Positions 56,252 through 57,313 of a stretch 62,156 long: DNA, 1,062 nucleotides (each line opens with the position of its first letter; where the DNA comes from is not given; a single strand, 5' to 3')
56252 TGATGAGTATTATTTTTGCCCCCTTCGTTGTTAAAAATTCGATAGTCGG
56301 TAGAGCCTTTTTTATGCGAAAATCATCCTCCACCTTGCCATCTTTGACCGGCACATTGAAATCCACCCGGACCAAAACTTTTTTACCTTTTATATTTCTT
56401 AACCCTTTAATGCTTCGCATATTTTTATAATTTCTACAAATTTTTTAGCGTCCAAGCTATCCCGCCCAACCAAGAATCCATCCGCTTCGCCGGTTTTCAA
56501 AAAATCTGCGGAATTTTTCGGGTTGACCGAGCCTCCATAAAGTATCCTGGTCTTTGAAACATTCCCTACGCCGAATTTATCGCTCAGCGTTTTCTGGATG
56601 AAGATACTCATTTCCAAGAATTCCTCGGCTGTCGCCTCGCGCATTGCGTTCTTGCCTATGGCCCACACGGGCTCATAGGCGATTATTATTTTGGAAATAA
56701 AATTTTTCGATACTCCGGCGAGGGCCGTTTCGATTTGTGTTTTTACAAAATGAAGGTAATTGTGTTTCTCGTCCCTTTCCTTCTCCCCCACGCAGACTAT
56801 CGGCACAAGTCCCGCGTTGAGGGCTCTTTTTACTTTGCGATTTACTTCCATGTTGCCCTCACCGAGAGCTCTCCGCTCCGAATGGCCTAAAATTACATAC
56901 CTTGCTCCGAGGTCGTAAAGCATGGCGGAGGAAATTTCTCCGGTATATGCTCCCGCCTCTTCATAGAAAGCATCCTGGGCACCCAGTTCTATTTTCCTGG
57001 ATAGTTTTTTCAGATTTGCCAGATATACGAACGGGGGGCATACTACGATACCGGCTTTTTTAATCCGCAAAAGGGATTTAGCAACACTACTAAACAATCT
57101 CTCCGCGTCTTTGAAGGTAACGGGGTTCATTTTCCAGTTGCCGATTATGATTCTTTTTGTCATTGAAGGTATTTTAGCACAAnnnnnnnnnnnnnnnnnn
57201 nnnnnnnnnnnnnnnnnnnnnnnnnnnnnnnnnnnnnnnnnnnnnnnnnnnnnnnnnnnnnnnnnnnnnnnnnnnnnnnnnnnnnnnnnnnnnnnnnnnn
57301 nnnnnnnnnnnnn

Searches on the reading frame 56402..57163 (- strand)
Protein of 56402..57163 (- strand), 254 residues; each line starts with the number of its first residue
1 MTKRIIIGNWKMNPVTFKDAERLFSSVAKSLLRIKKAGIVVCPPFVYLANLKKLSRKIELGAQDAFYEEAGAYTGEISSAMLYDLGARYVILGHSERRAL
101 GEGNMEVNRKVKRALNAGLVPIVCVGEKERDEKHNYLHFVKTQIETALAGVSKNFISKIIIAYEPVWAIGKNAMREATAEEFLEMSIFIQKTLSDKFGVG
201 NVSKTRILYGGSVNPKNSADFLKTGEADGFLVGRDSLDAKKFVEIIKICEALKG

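Call 70: search_protein_families(library=pfam, proteins=[window:56402-57163:-], max_evalue=0.00001)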
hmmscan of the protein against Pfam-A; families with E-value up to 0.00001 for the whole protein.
window:56402-57163:- (254 aa): 1 family
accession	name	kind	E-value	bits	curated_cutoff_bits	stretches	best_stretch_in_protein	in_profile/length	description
PF00121.24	TIM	-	1.7e-76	257.4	20.1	1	5-248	2-244/245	Triosephosphate isomerase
